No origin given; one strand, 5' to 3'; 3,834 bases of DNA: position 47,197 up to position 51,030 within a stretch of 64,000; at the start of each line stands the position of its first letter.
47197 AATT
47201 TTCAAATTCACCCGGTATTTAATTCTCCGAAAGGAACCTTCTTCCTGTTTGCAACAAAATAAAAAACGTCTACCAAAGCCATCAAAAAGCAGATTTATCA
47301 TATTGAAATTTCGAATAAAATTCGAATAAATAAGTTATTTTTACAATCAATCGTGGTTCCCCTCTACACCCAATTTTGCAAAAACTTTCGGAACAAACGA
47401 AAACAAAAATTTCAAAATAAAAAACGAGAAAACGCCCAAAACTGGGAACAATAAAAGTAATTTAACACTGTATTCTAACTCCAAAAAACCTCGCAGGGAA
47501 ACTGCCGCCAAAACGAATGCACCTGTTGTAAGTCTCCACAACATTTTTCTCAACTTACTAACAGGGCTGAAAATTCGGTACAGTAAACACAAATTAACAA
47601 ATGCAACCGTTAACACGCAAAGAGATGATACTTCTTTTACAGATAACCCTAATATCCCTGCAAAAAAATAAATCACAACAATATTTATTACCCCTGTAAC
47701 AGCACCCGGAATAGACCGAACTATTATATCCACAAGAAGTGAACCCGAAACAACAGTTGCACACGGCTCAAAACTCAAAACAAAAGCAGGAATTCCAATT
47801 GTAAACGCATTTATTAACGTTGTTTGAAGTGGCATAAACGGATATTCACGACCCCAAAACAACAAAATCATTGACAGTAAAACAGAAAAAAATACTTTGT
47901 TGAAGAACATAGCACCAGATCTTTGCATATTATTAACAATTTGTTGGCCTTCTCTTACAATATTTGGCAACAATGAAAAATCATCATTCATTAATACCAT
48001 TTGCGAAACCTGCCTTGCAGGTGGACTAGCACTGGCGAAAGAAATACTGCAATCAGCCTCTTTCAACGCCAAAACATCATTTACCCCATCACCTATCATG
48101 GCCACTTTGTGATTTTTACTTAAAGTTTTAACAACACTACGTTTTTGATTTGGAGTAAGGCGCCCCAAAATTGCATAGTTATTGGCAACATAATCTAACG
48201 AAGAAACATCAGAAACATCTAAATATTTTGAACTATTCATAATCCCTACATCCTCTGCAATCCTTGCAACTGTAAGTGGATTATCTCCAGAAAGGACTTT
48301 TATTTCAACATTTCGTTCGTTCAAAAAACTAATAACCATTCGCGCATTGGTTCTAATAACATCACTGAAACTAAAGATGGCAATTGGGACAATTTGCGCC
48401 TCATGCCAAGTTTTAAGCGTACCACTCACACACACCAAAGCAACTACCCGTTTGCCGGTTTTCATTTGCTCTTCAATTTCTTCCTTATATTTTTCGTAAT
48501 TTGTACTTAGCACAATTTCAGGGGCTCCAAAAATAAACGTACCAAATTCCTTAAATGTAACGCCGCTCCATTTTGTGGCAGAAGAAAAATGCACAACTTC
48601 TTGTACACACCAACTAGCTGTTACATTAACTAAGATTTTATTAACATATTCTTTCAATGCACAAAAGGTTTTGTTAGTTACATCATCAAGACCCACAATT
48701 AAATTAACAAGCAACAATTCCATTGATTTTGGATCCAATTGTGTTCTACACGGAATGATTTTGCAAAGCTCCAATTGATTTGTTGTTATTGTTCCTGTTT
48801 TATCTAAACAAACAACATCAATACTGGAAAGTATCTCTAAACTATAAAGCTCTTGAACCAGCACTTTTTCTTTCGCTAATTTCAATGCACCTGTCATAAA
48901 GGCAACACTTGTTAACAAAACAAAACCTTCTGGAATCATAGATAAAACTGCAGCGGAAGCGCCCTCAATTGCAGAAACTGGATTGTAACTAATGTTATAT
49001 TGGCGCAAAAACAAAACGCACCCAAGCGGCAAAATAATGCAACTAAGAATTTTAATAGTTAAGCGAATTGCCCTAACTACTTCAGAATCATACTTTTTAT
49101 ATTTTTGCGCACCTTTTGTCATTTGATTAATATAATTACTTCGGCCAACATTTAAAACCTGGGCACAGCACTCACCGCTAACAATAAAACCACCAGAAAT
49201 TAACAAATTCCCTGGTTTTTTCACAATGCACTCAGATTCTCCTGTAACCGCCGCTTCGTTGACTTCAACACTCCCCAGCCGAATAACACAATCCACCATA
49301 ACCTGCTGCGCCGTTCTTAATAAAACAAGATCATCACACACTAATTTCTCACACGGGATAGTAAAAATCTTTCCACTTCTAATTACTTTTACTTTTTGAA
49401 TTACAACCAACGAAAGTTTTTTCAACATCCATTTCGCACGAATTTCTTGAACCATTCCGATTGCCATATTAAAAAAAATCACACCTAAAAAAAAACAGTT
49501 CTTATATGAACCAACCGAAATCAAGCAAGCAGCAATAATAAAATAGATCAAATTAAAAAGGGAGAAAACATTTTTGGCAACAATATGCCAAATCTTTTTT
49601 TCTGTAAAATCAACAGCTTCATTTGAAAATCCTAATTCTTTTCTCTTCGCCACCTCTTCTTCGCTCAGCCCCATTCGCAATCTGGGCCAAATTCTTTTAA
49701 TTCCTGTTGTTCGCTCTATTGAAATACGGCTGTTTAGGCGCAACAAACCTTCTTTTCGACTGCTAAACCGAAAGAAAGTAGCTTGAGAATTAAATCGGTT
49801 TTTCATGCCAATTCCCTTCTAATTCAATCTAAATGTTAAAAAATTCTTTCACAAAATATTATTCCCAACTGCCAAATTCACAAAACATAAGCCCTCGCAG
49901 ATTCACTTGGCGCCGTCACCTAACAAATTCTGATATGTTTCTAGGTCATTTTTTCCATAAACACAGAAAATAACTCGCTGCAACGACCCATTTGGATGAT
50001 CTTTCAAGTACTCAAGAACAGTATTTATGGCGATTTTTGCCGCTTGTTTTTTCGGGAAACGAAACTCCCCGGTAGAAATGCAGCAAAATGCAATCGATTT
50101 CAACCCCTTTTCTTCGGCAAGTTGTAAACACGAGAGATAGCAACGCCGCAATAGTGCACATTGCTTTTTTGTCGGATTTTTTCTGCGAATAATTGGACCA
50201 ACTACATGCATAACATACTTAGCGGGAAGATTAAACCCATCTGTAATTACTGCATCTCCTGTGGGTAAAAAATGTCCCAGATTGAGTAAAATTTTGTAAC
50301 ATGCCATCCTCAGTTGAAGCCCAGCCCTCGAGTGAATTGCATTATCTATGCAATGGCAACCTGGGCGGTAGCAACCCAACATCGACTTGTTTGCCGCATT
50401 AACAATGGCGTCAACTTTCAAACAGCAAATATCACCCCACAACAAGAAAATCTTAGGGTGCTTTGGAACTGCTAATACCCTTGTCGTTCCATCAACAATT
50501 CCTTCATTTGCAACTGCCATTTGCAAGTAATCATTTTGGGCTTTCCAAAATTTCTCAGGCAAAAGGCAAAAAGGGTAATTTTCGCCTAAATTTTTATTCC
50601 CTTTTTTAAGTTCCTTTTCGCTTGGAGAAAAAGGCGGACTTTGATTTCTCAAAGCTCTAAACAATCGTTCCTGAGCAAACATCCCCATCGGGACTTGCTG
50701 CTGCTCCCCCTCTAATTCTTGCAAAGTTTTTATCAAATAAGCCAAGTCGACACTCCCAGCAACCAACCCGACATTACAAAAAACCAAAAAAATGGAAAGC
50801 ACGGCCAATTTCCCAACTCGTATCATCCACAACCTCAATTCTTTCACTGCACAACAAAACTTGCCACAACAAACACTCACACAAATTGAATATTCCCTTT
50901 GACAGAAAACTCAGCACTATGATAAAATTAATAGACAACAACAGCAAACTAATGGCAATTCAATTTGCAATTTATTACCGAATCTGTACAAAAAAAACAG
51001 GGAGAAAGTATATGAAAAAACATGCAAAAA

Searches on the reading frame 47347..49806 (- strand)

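Call 38: search_protein_families(library=pfam, proteins=[window:47347-49806:-], max_evalue=0.001)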
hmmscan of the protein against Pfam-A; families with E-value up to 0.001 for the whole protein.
window:47347-49806:- (819 aa): 3 families
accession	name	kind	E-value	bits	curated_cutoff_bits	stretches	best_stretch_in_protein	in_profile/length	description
PF00122.25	E1-E2_ATPase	-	1e-35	123.3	28.1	1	137-312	5-180/181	E1-E2 ATPase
PF00702.32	Hydrolase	-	3.2e-15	57.5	26.4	1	329-585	1-191/191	haloacid dehalogenase-like hydrolase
PF00690.31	Cation_ATPase_N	-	0.00049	20.1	20.4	0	44-93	18-67/69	Cation transporter/ATPase, N-terminus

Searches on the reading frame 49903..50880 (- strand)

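Call 38: search_protein_families(library=pfam, proteins=[window:49903-50880:-], max_evalue=0.001)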
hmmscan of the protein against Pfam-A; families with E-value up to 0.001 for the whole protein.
window:49903-50880:- (325 aa): 1 family
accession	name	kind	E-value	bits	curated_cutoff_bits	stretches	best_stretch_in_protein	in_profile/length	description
PF01661.27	Macro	-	1.1e-36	125.8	22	1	160-284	1-118/118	Macro domain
